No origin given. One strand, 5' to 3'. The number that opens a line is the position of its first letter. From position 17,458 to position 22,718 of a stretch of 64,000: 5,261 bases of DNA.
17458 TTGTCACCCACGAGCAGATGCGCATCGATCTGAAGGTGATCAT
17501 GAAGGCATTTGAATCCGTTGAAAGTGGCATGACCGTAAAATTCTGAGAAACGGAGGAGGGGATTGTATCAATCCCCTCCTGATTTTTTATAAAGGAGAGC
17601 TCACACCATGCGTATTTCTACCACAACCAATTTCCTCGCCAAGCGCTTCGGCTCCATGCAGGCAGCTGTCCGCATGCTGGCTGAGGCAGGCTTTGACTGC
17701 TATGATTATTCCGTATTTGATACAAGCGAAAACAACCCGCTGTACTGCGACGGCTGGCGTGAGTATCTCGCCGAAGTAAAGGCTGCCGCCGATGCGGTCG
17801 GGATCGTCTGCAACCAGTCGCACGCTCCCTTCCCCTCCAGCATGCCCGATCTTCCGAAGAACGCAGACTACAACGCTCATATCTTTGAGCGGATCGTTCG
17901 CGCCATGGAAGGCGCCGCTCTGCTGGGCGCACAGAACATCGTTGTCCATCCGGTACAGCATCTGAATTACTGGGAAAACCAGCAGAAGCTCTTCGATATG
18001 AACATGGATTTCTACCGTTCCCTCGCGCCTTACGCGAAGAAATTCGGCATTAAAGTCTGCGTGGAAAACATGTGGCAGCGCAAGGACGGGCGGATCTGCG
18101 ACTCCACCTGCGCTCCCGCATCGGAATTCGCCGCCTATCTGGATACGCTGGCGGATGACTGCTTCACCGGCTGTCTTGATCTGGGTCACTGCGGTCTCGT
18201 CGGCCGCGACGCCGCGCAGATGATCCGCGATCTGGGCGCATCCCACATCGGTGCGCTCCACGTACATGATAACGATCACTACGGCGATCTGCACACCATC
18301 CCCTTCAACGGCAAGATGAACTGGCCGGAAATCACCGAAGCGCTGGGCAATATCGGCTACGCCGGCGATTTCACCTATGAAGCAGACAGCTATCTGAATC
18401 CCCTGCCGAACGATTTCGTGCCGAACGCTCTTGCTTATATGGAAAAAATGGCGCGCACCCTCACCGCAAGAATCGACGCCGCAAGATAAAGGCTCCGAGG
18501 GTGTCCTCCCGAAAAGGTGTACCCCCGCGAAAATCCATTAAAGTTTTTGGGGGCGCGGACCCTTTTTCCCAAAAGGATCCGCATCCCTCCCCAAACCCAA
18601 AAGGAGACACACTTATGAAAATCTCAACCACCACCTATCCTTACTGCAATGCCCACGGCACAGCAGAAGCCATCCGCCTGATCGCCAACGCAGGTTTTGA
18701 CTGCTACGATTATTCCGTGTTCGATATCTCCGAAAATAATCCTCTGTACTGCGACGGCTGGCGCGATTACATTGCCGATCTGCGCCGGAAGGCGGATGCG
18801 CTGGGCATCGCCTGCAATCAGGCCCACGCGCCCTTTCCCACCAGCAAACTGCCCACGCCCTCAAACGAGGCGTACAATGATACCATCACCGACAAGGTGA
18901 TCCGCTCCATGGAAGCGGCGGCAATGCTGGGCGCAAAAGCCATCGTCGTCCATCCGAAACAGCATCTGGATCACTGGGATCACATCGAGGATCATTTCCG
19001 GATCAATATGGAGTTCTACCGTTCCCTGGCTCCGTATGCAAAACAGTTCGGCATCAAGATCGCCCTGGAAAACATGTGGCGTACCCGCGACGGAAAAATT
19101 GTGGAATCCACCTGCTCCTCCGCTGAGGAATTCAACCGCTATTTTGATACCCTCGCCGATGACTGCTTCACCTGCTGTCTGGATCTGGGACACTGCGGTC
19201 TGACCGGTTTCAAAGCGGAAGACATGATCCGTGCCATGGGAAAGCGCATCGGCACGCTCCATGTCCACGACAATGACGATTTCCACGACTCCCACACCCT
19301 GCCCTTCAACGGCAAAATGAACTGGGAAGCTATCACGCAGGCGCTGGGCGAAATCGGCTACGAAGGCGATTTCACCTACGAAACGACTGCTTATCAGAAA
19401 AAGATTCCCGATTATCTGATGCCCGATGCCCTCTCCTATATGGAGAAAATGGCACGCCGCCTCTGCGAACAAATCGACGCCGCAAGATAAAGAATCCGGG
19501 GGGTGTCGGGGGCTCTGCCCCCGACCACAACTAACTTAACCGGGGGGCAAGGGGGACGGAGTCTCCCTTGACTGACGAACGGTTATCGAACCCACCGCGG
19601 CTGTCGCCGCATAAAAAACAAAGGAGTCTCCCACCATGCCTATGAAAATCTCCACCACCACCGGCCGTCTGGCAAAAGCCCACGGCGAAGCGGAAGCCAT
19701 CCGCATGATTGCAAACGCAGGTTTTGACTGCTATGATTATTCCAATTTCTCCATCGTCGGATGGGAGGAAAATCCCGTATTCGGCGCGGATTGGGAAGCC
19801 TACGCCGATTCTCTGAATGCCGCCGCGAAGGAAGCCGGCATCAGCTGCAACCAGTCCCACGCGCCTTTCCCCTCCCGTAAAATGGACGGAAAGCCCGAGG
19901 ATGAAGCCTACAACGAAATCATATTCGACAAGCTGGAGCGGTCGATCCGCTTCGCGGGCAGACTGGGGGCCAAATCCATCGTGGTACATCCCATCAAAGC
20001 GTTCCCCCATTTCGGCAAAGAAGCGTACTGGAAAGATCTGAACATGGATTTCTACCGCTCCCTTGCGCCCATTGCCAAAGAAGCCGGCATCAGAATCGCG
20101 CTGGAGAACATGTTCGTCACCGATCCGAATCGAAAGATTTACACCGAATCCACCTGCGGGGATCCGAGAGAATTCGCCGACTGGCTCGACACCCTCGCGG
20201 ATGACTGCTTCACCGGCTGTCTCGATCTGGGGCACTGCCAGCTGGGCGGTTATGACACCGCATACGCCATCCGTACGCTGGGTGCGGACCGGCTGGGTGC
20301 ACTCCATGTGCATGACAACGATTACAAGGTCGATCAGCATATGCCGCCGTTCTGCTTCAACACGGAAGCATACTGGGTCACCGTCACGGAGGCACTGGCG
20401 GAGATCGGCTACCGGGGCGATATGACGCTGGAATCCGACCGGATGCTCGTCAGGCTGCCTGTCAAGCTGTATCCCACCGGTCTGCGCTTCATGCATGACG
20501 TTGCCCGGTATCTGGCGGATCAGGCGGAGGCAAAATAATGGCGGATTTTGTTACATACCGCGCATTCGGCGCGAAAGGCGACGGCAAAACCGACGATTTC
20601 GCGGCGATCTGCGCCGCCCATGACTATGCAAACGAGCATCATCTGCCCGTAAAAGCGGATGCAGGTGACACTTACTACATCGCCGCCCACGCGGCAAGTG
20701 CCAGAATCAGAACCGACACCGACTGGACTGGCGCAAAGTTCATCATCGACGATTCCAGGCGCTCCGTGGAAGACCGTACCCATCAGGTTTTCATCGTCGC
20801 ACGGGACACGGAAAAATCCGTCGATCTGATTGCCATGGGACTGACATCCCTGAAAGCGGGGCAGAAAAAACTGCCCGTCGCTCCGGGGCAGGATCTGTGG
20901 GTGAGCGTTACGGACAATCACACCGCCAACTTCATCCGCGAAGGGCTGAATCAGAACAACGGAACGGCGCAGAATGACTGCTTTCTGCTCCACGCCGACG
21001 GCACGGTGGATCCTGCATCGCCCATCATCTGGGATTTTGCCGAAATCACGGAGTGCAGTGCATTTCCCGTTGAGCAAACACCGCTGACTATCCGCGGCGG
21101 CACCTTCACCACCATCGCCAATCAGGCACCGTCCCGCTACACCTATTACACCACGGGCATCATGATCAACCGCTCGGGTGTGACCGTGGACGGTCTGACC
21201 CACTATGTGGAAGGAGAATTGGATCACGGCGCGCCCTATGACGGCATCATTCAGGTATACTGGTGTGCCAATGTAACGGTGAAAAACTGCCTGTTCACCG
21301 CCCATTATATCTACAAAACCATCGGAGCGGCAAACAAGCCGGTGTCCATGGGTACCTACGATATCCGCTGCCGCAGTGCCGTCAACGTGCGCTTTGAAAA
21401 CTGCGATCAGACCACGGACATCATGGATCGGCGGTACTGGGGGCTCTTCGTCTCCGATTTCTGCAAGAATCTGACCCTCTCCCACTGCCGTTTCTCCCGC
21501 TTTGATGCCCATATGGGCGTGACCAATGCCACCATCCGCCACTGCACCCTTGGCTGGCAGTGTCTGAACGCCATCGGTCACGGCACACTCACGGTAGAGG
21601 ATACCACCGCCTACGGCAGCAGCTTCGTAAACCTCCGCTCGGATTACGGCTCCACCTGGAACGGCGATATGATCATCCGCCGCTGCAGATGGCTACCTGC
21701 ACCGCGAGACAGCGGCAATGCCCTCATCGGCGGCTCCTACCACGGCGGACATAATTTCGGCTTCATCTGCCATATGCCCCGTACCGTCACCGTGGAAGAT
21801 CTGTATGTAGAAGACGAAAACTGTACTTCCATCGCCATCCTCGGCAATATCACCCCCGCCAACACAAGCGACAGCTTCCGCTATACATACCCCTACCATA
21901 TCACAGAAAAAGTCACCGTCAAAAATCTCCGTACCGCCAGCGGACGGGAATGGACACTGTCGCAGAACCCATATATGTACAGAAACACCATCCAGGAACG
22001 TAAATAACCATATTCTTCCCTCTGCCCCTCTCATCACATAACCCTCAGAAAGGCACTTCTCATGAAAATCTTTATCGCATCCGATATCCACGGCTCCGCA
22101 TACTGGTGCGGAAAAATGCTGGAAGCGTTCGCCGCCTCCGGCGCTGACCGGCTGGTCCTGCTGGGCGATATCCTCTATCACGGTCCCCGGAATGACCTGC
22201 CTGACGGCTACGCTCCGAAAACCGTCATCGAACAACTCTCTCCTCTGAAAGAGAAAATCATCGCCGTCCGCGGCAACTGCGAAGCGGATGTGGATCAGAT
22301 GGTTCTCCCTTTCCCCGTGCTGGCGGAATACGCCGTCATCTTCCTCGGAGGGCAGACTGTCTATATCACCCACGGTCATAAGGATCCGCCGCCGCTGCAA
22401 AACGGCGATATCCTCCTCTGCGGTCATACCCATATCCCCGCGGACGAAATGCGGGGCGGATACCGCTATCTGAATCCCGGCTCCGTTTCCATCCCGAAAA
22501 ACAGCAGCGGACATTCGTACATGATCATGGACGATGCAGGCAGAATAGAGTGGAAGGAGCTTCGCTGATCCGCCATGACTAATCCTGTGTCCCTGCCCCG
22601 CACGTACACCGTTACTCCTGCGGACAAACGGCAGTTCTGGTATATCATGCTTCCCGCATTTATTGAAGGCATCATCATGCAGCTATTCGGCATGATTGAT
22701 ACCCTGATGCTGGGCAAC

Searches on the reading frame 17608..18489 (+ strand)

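Call 6: search_protein_families(library=pfam, proteins=[window:17608-18489:+], max_evalue=0.001)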
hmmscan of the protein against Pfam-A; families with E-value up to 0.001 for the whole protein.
window:17608-18489:+ (293 aa): 1 family
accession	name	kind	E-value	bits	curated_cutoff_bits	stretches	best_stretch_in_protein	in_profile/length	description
PF01261.30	AP_endonuc_2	-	2.7e-27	96.5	31.1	1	22-262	2-232/249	Xylose isomerase-like TIM barrel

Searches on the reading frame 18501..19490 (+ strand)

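Call 6: search_protein_families(library=pfam, proteins=[window:18501-19490:+], max_evalue=0.001)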
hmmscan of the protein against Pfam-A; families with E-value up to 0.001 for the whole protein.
window:18501-19490:+ (329 aa): 1 family
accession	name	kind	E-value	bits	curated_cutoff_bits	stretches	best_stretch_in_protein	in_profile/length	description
PF01261.30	AP_endonuc_2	-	6.1e-32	111.7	31.1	1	59-315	2-247/249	Xylose isomerase-like TIM barrel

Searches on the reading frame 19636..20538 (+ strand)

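Call 6: search_protein_families(library=pfam, proteins=[window:19636-20538:+], max_evalue=0.001)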
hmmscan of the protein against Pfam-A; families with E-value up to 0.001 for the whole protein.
window:19636-20538:+ (300 aa): 1 family
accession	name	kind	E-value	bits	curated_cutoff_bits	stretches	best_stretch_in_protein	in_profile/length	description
PF01261.30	AP_endonuc_2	-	1.7e-31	110.2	31.1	1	25-286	4-246/249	Xylose isomerase-like TIM barrel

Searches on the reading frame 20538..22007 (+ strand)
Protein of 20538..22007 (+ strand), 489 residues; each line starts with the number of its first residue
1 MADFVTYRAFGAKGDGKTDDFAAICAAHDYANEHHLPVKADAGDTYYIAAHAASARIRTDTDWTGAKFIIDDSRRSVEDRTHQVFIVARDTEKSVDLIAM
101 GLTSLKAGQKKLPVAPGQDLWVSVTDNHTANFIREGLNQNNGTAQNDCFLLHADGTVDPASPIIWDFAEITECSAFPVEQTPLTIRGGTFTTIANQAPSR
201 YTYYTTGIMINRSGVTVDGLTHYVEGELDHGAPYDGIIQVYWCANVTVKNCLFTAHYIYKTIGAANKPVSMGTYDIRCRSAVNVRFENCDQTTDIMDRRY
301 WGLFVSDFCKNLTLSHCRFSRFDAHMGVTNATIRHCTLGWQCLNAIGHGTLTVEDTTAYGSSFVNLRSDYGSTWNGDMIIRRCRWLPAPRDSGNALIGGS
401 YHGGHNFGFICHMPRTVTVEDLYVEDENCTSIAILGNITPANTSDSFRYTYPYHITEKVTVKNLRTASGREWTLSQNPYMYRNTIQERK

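Call 6: search_protein_families(library=pfam, proteins=[window:20538-22007:+], max_evalue=0.001)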
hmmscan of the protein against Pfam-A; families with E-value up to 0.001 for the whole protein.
window:20538-22007:+ (489 aa): 1 family
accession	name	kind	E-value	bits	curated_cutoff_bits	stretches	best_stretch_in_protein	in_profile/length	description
PF13229.12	Beta_helix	-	0.00082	19.5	25.9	0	232-320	44-111/158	Right handed beta helix region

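Call 69: search_protein_families(library=ncbifam, proteins=[window:20538-22007:+], max_evalue=0.01)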
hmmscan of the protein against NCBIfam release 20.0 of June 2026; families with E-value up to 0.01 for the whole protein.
window:20538-22007:+ (489 aa): 0 families

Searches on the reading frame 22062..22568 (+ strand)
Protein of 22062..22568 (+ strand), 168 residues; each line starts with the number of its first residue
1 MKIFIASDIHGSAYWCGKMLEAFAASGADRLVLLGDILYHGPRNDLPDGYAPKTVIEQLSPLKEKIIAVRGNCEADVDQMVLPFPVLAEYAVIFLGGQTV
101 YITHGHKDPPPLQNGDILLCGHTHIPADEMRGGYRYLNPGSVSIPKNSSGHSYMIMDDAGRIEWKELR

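Call 6: search_protein_families(library=pfam, proteins=[window:22062-22568:+], max_evalue=0.001)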
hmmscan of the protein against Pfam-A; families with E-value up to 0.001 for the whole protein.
window:22062-22568:+ (168 aa): 2 families
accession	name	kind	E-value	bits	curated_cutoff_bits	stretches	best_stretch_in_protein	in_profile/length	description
PF12850.12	Metallophos_2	-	2.7e-23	83.1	27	1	1-157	1-150/154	Calcineurin-like phosphoesterase superfamily domain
PF00149.33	Metallophos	-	9.2e-11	43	21.5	1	1-140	1-169/191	Calcineurin-like phosphoesterase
